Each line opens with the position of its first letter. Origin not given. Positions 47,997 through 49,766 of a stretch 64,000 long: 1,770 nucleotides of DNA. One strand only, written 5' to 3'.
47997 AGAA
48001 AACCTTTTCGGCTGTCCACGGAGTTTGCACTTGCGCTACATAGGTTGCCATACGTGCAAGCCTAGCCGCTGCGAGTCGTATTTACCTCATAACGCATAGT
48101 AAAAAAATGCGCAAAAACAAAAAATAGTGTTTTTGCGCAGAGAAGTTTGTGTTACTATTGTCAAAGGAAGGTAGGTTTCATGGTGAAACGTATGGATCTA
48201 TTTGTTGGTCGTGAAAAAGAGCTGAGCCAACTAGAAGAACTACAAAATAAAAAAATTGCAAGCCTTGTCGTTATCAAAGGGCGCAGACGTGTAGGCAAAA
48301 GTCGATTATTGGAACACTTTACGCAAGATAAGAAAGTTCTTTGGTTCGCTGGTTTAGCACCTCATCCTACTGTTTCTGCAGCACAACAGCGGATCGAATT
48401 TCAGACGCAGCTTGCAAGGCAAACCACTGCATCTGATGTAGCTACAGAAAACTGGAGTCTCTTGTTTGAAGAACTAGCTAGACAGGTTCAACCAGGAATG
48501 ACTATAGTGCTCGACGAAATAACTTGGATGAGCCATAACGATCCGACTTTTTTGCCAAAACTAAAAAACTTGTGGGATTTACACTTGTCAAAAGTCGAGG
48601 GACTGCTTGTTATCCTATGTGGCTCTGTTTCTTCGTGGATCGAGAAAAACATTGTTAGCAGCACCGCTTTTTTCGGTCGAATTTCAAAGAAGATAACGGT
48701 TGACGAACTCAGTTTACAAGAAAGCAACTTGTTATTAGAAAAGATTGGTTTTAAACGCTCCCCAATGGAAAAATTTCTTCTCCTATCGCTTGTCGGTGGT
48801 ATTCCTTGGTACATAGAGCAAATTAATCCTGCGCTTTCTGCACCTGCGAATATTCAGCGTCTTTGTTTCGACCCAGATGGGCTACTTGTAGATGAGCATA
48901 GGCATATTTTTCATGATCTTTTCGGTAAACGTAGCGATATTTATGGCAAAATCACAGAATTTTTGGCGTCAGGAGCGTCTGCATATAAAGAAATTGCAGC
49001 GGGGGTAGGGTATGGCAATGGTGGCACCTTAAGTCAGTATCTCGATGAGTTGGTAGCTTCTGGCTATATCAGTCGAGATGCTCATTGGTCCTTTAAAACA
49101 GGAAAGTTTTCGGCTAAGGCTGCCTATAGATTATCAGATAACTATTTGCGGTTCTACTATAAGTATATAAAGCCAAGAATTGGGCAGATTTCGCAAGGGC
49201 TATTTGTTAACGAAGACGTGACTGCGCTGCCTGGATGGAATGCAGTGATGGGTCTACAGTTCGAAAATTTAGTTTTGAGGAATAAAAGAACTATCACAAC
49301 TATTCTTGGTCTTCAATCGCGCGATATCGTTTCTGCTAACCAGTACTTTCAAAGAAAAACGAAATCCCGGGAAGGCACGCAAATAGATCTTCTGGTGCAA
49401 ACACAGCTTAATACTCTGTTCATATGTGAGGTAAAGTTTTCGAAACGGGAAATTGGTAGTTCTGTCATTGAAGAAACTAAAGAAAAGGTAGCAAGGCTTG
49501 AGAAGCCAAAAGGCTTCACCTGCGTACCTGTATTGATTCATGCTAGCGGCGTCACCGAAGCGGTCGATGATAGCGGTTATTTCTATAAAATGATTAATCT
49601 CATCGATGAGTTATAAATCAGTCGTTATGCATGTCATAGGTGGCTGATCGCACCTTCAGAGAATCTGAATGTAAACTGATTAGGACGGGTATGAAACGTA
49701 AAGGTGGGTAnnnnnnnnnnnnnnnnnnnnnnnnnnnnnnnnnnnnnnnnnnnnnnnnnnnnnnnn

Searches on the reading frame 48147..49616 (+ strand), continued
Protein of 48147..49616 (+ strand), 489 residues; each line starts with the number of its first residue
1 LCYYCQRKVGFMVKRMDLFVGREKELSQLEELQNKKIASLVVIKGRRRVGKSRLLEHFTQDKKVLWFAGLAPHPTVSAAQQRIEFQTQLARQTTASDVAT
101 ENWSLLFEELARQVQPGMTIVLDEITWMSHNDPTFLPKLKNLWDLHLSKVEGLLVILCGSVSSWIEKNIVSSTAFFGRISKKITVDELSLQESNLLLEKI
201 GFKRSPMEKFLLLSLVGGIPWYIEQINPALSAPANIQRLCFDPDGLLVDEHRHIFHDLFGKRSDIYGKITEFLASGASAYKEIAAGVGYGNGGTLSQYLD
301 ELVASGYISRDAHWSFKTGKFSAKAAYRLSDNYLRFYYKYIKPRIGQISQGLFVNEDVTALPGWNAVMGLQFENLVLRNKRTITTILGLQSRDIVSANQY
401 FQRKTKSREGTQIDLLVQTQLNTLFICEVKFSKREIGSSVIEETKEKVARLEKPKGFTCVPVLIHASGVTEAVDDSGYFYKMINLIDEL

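Call 56: find_encoding_contigs(protein=P0205, flank=3500, max_places=1)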
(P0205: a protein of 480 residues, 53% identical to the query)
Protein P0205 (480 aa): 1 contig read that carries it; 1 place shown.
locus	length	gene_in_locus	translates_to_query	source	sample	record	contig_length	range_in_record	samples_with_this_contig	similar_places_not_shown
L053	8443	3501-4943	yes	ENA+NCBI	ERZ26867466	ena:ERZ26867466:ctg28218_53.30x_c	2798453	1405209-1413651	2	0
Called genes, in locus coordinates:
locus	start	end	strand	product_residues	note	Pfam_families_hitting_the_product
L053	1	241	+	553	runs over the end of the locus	PF06097:DUF945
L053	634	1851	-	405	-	-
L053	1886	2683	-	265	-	PF00561:Abhydrolase_1, PF12146:Hydrolase_4, PF12697:Abhydrolase_6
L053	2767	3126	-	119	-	-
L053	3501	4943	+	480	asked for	PF01637:ATPase_2, PF13191:AAA_16 (faint), PF13173:AAA_14 (weak), PF13401:AAA_22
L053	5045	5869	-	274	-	PF07559:FlgE_D2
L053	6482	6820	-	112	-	-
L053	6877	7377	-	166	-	PF13302:Acetyltransf_3, PF13420:Acetyltransf_4 (weak), PF00583:Acetyltransf_1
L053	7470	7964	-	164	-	PF10706:Aminoglyc_resit (weak)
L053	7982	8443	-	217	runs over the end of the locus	PF08010:Phage_30_3 (weak)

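Call 57: find_encoding_contigs(protein=P0215, flank=3500, max_places=1)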
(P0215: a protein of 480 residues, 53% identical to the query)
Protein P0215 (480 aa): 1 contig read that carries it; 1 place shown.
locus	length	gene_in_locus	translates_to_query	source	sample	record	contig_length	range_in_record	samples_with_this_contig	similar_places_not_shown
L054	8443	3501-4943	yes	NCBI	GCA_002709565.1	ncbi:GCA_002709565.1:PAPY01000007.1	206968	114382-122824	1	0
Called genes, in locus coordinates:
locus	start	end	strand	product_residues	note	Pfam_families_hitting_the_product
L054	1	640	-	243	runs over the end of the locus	PF01113:DapB_N, PF05173:DapB_C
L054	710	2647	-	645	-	PF00760:Cucumo_coat, PF14718:SLT_L, PF01464:SLT, PF27553:SLT_superhelical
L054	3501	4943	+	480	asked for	PF01637:ATPase_2, PF13191:AAA_16 (weak), PF13401:AAA_22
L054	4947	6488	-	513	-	PF07690:MFS_1, PF00854:PTR2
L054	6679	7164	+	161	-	PF00293:NUDIX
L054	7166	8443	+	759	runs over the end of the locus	PF01590:GAF, PF13185:GAF_2, PF13492:GAF_3, PF05524:PEP-utilisers_N, PF00391:PEP-utilizers, PF02896:PEP-utilizers_C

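Call 75: search_solved_structures(query=window:48180-49613:+, max_evalue=0.01)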
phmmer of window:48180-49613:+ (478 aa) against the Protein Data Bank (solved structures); distinct sequences matched with E-value up to 0.01: 0.

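Call 76: find_encoding_contigs(protein=P0189, flank=3000, max_places=10)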
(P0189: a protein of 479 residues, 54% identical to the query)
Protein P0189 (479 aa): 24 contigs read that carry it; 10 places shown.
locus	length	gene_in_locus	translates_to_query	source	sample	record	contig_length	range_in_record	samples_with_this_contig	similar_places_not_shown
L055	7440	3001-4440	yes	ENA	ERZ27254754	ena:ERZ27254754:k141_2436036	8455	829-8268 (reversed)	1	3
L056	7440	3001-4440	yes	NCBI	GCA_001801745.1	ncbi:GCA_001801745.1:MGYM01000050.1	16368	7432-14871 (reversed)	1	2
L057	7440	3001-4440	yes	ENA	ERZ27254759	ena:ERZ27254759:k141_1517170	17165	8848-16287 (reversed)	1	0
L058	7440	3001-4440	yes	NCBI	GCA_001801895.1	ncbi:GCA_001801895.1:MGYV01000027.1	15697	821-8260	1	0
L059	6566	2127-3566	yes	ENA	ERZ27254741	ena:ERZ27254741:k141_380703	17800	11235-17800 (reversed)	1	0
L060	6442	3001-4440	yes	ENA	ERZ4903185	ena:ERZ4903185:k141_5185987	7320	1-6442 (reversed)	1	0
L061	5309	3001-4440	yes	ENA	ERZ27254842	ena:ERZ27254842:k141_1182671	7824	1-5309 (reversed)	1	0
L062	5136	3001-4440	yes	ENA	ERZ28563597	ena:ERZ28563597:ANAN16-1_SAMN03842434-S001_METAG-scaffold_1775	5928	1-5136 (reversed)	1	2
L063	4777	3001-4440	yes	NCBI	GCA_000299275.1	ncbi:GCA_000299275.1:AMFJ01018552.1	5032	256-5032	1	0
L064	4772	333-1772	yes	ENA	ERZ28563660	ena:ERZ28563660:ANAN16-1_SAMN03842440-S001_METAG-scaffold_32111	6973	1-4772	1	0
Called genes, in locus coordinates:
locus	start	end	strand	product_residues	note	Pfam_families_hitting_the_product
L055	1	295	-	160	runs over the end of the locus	?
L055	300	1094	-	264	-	PF00142:Fer4_NifH (weak), PF01656:CbiA, PF02374:ArsA_ATPase (weak), PF06564:CBP_BcsQ, PF09140:MipZ, PF10609:ParA, PF13614:AAA_31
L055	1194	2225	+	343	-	PF00005:ABC_tran, PF02463:SMC_N (weak), PF13304:AAA_21 (faint), PF09383:NIL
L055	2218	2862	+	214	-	PF00528:BPD_transp_1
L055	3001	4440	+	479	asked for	PF01637:ATPase_2, PF13191:AAA_16 (weak), PF13173:AAA_14 (weak), PF13401:AAA_22 (weak)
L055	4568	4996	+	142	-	PF16307:DUF4949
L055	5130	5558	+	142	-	-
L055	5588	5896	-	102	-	PF01381:HTH_3, PF12844:HTH_19 (weak), PF13560:HTH_31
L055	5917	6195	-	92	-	PF05015:HigB-like_toxin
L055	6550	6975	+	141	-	-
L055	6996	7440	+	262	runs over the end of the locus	PF03180:Lipoprotein_9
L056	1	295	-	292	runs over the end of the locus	PF02195:ParB_N, PF17762:HTH_ParB, PF23552:ParB_C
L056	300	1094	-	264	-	PF00142:Fer4_NifH (weak), PF01656:CbiA, PF02374:ArsA_ATPase (weak), PF06564:CBP_BcsQ, PF09140:MipZ, PF10609:ParA, PF13614:AAA_31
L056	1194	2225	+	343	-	PF00005:ABC_tran, PF02463:SMC_N (weak), PF13304:AAA_21 (faint), PF09383:NIL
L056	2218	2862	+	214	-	PF00528:BPD_transp_1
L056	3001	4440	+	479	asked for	PF01637:ATPase_2, PF13191:AAA_16 (weak), PF13173:AAA_14 (weak), PF13401:AAA_22 (weak)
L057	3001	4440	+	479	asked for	PF01637:ATPase_2, PF13191:AAA_16 (weak), PF13173:AAA_14 (weak), PF13401:AAA_22 (weak)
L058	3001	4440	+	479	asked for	PF01637:ATPase_2, PF13191:AAA_16 (weak), PF13173:AAA_14 (weak), PF13401:AAA_22 (weak)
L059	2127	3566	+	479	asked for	PF01637:ATPase_2, PF13191:AAA_16 (weak), PF13173:AAA_14 (weak), PF13401:AAA_22 (weak)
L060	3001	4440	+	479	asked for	PF01637:ATPase_2, PF13191:AAA_16 (weak), PF13173:AAA_14 (weak), PF13401:AAA_22 (weak)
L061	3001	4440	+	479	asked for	PF01637:ATPase_2, PF13191:AAA_16 (weak), PF13173:AAA_14 (weak), PF13401:AAA_22 (weak)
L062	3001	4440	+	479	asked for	PF01637:ATPase_2, PF13191:AAA_16 (weak), PF13173:AAA_14 (weak), PF13401:AAA_22 (weak)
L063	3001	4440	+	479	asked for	PF01637:ATPase_2, PF13191:AAA_16 (weak), PF13173:AAA_14 (weak), PF13401:AAA_22 (weak)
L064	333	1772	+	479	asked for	PF01637:ATPase_2, PF13191:AAA_16 (weak), PF13173:AAA_14 (weak), PF13401:AAA_22 (weak)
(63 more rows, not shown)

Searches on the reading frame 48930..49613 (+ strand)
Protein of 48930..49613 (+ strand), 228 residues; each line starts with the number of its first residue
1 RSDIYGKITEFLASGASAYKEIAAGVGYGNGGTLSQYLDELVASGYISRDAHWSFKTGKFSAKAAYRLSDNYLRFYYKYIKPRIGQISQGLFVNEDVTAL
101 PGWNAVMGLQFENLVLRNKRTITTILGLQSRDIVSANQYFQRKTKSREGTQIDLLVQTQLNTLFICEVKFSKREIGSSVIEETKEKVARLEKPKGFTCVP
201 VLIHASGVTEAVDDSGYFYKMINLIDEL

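Call 74: search_protein_families(library=pfam, proteins=[window:48930-49613:+], max_evalue=5)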
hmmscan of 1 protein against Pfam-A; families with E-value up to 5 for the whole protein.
window:48930-49613:+ (228 aa): 3 families
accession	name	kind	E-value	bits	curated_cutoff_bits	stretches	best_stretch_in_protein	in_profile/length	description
PF03008.20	DUF234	-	0.01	16.7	22.5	1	76-172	1-91/100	Archaea bacterial proteins of unknown function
PF13635.12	DUF4143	-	0.044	14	28.1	1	136-170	128-159/160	Domain of unknown function (DUF4143)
PF22558.3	REase-ARP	-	0.11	12.5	27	1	143-189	115-165/270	Restriction Endonuclease associating with ARP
